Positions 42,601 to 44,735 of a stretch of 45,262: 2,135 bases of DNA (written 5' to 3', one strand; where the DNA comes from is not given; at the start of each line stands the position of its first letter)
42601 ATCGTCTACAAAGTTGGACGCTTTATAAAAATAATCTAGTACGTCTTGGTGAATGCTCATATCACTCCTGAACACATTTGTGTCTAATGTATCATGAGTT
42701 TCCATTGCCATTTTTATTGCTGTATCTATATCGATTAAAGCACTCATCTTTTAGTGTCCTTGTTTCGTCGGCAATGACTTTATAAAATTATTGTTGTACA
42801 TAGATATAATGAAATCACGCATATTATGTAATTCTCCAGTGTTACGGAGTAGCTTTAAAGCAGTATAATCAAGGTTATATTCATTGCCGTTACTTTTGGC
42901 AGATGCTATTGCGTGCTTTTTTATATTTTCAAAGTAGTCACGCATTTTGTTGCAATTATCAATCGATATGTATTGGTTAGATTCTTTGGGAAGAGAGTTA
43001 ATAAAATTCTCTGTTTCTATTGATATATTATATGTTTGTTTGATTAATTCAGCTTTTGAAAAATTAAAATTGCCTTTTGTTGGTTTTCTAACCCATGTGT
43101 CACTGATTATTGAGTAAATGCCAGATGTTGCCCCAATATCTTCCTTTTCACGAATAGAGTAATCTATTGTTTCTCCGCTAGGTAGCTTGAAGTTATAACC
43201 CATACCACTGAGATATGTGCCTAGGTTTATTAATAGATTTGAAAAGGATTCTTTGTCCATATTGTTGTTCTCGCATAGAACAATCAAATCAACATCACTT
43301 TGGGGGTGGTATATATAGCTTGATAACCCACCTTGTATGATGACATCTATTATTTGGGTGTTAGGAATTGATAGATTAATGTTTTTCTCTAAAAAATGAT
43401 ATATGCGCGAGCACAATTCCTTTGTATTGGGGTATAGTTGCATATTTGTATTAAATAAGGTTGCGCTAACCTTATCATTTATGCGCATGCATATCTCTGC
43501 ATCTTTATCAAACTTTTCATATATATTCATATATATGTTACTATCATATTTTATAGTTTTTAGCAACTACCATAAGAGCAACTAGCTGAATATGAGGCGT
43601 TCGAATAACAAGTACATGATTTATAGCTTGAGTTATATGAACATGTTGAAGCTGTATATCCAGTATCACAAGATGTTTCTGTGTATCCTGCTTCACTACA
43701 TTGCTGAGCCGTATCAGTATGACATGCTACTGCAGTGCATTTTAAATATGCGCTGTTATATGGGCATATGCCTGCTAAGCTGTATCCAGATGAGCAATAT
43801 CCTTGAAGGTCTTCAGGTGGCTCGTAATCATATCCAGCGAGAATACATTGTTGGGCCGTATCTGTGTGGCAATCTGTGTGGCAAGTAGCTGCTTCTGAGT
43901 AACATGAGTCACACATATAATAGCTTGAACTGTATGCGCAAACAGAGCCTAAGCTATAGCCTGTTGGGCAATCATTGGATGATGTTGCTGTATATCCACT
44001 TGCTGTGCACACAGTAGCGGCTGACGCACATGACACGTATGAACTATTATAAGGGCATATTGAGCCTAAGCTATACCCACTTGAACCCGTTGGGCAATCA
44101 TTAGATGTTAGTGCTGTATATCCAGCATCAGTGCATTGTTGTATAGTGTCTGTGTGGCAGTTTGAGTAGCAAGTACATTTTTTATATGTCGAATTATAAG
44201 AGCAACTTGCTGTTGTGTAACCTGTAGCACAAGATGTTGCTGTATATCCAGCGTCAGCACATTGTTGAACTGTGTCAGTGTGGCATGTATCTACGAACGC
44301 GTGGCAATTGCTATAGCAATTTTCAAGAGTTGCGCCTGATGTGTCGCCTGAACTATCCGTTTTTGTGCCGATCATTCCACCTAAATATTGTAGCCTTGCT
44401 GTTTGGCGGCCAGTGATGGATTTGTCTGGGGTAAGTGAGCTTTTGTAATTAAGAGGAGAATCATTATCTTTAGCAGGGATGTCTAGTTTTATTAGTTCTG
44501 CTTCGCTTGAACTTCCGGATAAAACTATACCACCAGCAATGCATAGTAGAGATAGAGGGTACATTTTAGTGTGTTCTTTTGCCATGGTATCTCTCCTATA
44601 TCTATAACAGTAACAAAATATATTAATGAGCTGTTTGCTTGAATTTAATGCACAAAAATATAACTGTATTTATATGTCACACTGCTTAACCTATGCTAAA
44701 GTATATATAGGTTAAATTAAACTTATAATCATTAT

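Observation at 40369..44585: Orphan five-gene operon: an exported 32-cysteine repeat protein followed by four diverged nucleotidyltransferase-fold paralogues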

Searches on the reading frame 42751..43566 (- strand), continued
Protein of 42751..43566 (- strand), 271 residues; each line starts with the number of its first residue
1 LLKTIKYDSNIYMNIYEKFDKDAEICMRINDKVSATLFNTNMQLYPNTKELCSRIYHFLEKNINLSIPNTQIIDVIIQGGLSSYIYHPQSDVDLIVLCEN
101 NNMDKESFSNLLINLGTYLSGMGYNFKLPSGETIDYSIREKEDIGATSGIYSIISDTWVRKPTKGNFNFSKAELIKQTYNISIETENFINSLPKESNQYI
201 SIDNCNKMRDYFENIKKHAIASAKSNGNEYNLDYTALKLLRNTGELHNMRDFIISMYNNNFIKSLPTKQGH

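Call 107: search_protein_families(library=pfam, proteins=[L047:5935-12189:+, L058:5890-11184:+, L104:5926-11037:+, L046:5899-10575:+, L040:5968-10155:+], max_evalue=0.001)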
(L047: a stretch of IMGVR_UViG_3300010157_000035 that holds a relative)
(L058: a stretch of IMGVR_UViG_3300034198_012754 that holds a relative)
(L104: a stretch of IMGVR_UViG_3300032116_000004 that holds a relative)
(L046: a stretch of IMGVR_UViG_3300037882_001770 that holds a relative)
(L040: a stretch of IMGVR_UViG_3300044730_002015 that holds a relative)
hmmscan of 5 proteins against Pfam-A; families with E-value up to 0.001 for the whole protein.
L047:5935-12189:+ (2085 aa): 3 families
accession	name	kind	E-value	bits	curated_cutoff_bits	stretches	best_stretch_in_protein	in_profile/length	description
PF12224.13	Amidoligase_2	-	2e-06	28.3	22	1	668-784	15-140/245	Putative amidoligase enzyme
PF02195.25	ParB_N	-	0.00028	21.3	26.3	1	1632-1690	18-82/95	ParB N-terminal domain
PF01909.29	NTP_transf_2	-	0.00065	20.5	21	0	53-110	11-63/93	Nucleotidyltransferase domain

L058:5890-11184:+ (1765 aa): 1 family
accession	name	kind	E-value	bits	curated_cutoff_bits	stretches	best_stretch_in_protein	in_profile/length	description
PF12224.13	Amidoligase_2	-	5.9e-09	36.6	22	1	1105-1195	17-118/245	Putative amidoligase enzyme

L104:5926-11037:+ (1704 aa): 1 family
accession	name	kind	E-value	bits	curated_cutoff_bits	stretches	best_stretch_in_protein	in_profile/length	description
PF12224.13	Amidoligase_2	-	7.9e-07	29.6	22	1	1142-1231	19-118/245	Putative amidoligase enzyme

L046:5899-10575:+ (1559 aa): 1 family
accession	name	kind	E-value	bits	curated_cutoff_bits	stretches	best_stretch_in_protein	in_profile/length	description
PF12224.13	Amidoligase_2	-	1.4e-05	25.5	22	1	1033-1101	44-121/245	Putative amidoligase enzyme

L040:5968-10155:+ (1396 aa): 1 family
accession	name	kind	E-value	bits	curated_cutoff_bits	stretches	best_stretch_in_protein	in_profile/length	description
PF12224.13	Amidoligase_2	-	3.3e-09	37.4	22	1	795-890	15-118/245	Putative amidoligase enzyme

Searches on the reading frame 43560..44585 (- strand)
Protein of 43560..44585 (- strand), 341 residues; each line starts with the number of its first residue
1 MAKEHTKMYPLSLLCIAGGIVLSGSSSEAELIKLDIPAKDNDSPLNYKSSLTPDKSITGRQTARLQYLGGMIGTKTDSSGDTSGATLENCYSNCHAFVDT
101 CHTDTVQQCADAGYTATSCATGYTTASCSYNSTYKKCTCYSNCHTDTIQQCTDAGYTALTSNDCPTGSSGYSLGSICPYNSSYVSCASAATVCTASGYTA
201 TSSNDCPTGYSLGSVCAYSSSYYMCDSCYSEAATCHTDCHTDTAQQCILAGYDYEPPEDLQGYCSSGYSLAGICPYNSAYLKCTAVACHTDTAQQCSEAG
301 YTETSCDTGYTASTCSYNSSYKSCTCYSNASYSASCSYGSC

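Call 3: search_protein_families(library=pfam, proteins=[window:43560-44585:-], max_evalue=1)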
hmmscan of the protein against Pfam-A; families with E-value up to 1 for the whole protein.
window:43560-44585:- (341 aa): 0 families

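Call 4: search_protein_families(library=ncbifam, proteins=[window:43560-44585:-], max_evalue=1)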
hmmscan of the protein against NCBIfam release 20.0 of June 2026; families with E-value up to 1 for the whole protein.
window:43560-44585:- (341 aa): 0 families

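Call 5: search_protein_families(library=padloc, proteins=[window:43560-44585:-], max_evalue=1)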
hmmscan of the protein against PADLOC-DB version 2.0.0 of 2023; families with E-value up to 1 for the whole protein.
window:43560-44585:- (341 aa): 0 families

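Call 25: search_protein_families(library=phrogs, proteins=[window:43560-44585:-], max_evalue=0.01)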
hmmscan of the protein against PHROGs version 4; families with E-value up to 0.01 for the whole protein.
window:43560-44585:- (341 aa): 0 families

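Call 27: find_homologous_proteins(query=window:43560-44585:-, max_evalue=0.001)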
Query window:43560-44585:- (341 aa): 6 proteins with E <= 0.001 among 2320 candidates.
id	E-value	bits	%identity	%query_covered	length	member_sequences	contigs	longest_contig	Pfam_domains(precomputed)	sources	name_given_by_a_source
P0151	1.1e-217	740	100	100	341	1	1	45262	-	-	-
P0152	8.0e-63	231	37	82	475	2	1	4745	-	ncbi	-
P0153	1.5e-19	89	33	86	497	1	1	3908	-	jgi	-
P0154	4.9e-14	71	38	52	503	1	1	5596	-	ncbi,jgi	-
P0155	3.7e-11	61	29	70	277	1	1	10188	-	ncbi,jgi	-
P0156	2.7e-6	45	42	27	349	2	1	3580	-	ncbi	-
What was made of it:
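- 43560..44585 (-): Gene for the exported Cys-rich repeat protein (341 aa; RBS AGGAGA). Homologues P0152-P0156 were found (call 27).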

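Call 29: find_encoding_contigs(protein=P0152, flank=10000)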
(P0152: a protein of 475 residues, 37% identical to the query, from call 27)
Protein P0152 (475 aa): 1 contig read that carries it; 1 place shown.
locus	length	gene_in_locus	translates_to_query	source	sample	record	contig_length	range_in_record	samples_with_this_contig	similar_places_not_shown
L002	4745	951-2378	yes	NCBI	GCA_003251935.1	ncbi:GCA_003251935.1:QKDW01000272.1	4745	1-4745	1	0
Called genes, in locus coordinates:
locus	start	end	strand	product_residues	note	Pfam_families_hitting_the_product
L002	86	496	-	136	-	PF01381:HTH_3 (weak)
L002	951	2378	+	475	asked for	-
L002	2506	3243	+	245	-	-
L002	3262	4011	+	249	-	-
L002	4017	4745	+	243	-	?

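Call 30: find_encoding_contigs(protein=P0155, flank=10000)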
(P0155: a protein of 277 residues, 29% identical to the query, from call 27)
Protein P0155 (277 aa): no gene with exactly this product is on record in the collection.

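Call 31: find_encoding_contigs(protein=P0154, flank=10000)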
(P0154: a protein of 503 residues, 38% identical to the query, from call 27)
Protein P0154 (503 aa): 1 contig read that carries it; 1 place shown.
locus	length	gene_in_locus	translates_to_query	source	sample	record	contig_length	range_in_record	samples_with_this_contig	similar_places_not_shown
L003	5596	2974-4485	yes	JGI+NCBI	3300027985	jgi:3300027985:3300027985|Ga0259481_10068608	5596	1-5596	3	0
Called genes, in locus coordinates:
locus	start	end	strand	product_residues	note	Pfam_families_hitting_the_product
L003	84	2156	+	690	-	PF00069:Pkinase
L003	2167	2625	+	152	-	-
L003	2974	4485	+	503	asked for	-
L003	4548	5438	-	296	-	PF00140:Sigma70_r1_2 (weak), PF04542:Sigma70_r2, PF04545:Sigma70_r4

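Call 52: search_protein_families(library=pfam, proteins=[P0152, P0153, P0154, P0155, P0156], max_evalue=0.1)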
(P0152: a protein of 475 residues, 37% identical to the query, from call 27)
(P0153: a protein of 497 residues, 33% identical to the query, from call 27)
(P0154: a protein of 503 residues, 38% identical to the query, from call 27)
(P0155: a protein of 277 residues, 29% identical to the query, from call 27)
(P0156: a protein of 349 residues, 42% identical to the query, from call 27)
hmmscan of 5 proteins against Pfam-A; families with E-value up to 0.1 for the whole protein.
P0152 (475 aa): 0 families

P0153 (497 aa): 0 families

P0154 (503 aa): 0 families

P0155 (277 aa): 0 families

P0156 (349 aa): 0 families

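Call 53: search_solved_structures(query=window:43560-44585:-, max_evalue=1)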
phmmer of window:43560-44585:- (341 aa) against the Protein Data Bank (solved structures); distinct sequences matched with E-value up to 1: 0.

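Call 54: find_encoding_contigs(protein=P0153, flank=10000)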
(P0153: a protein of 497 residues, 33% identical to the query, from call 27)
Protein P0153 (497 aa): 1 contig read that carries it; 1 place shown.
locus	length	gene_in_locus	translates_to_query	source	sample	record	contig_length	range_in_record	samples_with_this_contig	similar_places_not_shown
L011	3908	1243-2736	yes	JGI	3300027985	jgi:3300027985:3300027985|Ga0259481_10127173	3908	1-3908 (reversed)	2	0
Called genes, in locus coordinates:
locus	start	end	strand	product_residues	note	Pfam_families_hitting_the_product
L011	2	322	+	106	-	?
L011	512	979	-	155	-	PF07022:Phage_CI_repr (weak)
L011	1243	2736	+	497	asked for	-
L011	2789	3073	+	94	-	-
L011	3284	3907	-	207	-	?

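Call 55: find_encoding_contigs(protein=P0156, flank=10000)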
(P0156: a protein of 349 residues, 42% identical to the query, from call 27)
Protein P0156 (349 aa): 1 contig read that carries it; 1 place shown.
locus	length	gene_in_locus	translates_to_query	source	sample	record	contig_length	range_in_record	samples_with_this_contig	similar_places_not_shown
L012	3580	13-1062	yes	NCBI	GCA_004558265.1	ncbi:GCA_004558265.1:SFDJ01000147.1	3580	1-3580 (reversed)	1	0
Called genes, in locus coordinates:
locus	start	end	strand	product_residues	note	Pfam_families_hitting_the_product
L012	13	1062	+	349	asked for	-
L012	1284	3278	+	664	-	-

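Call 84: predict_structure(alignment_id=A9)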
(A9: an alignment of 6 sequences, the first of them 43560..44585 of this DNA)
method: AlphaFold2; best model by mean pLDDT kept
length: 341 residues; sequences in the alignment: 6
mean_pLDDT: 35.0   pTM: 0.18
mean pLDDT of the five models: 35.0, 32.2, 29.9, 28.8, 26.4
residues with pLDDT >= 90: 0; 70-90: 0; 50-70: 4; < 50: 337
segments of 3 or more residues with pLDDT < 50: 1-107, 113-315, 317-341
pLDDT, mean of each block of 10 residues (from residue 1): 37 33 36 35 33 33 33 34 31 27 45 44 38 41 38 40 37 30 28 25 28 26 25 26 40 39 33 34 34 46 39 45 42 33 33
secondary structure, 60 per line:
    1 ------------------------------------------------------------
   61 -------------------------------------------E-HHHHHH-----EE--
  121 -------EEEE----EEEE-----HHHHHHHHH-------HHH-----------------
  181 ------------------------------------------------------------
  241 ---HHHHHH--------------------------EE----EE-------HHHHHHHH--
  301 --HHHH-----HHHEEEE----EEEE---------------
elements in order: H106-111 E128-131 E136-139 H145-153 H244-249 H291-298 H303-306 E315-318 E323-326
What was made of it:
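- Tried and rejected: The AF2 model of the Cys-repeat protein was unusable (pLDDT 35, call 84), so I made no fold comparison.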

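Call 93: search_dna_similar(query=window:43560-44585:-, collection=phages, mode=protein, max_evalue=0.001, max_rows=10)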
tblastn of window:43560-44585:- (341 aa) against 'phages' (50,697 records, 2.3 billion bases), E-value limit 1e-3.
No match.
